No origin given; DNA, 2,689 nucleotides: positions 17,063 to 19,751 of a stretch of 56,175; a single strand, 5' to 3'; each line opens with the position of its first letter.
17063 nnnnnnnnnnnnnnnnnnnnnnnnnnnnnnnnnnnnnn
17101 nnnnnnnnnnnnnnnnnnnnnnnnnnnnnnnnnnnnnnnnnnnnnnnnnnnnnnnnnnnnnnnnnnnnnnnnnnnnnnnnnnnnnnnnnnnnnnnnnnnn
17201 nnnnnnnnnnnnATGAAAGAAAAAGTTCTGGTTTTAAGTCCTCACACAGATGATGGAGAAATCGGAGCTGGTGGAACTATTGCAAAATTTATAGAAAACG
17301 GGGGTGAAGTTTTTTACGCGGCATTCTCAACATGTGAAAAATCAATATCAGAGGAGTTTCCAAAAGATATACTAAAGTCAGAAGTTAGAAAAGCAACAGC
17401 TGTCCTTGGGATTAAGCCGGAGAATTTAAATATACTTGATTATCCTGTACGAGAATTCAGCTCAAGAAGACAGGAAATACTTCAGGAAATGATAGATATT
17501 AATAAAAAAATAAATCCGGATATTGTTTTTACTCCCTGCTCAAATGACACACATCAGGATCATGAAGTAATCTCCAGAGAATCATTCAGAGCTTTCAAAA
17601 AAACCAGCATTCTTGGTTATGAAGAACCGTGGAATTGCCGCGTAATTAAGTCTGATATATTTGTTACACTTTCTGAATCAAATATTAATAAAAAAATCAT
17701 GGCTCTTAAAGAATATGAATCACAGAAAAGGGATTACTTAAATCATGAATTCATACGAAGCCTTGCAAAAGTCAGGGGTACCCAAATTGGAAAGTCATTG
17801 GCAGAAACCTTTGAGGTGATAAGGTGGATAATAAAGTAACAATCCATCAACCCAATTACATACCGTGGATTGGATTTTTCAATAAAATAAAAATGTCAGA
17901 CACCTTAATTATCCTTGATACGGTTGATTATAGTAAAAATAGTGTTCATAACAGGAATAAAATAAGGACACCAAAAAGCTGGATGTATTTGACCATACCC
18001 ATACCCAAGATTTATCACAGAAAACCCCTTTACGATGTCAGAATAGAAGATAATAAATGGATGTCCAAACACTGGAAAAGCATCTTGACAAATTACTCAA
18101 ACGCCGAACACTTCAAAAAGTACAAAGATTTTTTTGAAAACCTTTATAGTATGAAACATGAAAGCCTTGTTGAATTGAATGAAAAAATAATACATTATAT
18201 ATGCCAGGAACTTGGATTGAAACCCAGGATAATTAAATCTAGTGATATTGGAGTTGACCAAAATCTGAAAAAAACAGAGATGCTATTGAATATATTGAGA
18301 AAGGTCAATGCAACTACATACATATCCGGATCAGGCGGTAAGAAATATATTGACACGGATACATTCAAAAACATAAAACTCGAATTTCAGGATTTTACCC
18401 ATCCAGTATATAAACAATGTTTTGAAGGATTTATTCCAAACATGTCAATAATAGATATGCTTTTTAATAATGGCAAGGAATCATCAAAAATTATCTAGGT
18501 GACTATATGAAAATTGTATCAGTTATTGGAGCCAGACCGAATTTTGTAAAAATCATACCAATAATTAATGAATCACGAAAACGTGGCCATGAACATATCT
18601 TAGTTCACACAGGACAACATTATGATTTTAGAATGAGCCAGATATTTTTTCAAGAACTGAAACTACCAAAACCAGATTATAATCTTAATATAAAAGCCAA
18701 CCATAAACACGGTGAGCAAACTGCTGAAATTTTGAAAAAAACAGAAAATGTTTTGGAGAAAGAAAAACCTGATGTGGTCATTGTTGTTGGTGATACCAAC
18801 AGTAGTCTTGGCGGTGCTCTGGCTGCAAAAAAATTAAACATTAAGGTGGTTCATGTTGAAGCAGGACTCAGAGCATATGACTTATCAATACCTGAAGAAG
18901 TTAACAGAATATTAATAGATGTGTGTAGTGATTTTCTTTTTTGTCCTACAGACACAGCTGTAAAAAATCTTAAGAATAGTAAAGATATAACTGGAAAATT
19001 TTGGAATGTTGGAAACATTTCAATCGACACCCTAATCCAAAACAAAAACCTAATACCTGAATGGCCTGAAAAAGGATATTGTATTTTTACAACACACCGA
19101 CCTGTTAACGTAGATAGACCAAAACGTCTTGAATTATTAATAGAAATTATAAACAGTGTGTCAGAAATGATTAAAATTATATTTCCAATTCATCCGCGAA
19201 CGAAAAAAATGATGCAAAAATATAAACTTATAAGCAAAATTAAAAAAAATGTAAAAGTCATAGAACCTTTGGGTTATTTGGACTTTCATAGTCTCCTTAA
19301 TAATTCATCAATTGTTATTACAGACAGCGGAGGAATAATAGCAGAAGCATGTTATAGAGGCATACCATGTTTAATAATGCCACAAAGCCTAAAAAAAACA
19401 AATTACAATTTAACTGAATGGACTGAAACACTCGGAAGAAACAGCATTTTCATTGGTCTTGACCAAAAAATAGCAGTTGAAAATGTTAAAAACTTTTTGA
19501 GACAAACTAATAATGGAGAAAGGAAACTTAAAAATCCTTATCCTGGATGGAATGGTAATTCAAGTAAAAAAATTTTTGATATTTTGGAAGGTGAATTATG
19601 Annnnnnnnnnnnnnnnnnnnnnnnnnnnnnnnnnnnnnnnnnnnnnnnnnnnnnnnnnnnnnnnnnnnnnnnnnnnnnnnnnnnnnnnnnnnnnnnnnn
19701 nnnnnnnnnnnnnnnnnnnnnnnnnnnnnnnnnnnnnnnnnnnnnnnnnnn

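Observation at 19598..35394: Nonulosonic-acid gene cluster loaded with four radical SAM enzymes (three B12-binding paralogues plus one SPASM type): candidate undescribed sugar-tailoring pathway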

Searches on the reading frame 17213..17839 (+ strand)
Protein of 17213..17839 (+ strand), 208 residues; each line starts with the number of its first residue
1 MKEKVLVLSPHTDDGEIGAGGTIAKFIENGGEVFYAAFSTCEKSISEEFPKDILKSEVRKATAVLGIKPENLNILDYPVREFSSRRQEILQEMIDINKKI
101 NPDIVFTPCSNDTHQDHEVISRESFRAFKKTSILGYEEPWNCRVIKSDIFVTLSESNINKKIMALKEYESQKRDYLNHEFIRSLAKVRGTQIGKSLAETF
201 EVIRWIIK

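Call 4: search_protein_families(library=pfam, proteins=[window:17213-17839:+], max_evalue=0.01)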
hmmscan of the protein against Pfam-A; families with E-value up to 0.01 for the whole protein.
window:17213-17839:+ (208 aa): 1 family
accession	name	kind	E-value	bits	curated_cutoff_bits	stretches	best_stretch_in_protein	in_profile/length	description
PF02585.22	PIG-L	-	1.2e-20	74.7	28.2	1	6-123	1-124/129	GlcNAc-PI de-N-acetylase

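Call 7: search_protein_families(library=ncbifam, proteins=[window:17213-17839:+], max_evalue=0.00001)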
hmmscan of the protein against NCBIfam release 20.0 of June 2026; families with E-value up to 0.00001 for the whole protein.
window:17213-17839:+ (208 aa): 3 families
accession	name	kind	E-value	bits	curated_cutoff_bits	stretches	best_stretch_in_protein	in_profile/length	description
TIGR04001.1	thiol_BshB1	equivalog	3e-19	69.7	182.5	1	4-200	3-218/226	bacillithiol biosynthesis deacetylase BshB1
NF002557.0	PRK02122.1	subfamily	5.7e-11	41.2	384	0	2-36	370-404/653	glucosamine-6-phosphate deaminase-like protein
TIGR04000.1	thiol_BshB2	equivalog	8.4e-11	41.9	195.25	1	4-164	2-169/217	bacillithiol biosynthesis deacetylase BshB2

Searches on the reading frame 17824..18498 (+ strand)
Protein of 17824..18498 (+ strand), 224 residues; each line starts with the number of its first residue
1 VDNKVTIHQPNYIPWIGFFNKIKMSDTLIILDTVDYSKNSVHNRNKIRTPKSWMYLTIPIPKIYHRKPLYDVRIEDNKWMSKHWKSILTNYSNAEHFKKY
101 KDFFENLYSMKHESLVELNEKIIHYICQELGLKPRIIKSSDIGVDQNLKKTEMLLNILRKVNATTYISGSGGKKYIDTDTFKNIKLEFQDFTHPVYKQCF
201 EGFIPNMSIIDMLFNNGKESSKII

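Call 4: search_protein_families(library=pfam, proteins=[window:17824-18498:+], max_evalue=0.01)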
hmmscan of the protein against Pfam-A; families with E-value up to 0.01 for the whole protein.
window:17824-18498:+ (224 aa): 2 families
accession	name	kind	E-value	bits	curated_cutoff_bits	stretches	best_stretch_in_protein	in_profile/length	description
PF08889.16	WbqC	-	7.9e-73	245.3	21.3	1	9-222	1-217/218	WbqC-like protein family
PF22935.1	RM44_endonuclase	-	0.006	17.1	27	1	73-149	55-128/139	Large ribosomal subunit protein mL44, endonuclease domain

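Call 7: search_protein_families(library=ncbifam, proteins=[window:17824-18498:+], max_evalue=0.00001)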
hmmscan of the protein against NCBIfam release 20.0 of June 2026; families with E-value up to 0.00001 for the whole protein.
window:17824-18498:+ (224 aa): 0 families

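Call 68: search_solved_structures(query=window:17824-18498:+, max_evalue=1)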
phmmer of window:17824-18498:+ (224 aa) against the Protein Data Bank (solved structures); distinct sequences matched with E-value up to 1: 1.
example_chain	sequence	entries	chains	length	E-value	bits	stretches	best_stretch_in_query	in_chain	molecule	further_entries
3skq_A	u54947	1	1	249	0.73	12.6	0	69-126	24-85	Mitochondrial distribution and morphology protein 38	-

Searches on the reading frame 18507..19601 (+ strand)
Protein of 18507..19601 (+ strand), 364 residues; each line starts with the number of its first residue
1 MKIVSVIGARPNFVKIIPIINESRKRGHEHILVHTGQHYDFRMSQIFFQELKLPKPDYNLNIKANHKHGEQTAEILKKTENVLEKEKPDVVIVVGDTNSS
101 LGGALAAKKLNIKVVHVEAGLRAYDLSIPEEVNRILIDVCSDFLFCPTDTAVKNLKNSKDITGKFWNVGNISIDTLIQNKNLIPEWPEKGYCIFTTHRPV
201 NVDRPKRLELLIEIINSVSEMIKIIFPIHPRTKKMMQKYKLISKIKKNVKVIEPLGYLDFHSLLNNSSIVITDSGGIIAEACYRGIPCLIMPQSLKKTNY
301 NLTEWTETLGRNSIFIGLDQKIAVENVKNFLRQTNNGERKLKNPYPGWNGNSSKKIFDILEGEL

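Call 4: search_protein_families(library=pfam, proteins=[window:18507-19601:+], max_evalue=0.01)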
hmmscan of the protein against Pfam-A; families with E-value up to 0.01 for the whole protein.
window:18507-19601:+ (364 aa): 4 families
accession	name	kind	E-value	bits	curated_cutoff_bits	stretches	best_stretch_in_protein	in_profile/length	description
PF02350.25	Epimerase_2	-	3.8e-89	299.4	30.6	1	26-361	7-347/347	UDP-N-acetylglucosamine 2-epimerase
PF07388.17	A-2_8-polyST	-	0.00058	19.9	23.3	0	51-253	61-275/316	Alpha-2,8-polysialyltransferase (POLYST)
PF03033.26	Glyco_transf_28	-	0.0027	18.2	26.2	1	7-121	6-121/139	Glycosyltransferase family 28 N-terminal domain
PF13439.12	Glyco_transf_4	-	0.0058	17.1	28.5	0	23-118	15-103/170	Glycosyltransferase Family 4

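Call 7: search_protein_families(library=ncbifam, proteins=[window:18507-19601:+], max_evalue=0.00001)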
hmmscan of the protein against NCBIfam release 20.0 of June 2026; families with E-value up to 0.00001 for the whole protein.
window:18507-19601:+ (364 aa): 2 families
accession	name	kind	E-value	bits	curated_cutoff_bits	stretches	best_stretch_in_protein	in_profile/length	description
TIGR00236.1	wecB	equivalog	1.1e-86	291.3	210.15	1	1-360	1-362/366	non-hydrolyzing UDP-N-acetylglucosamine 2-epimerase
TIGR03568.1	NeuC_NnaA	equivalog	5.1e-23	81.5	235.9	1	2-289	2-304/365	UDP-N-acetylglucosamine 2-epimerase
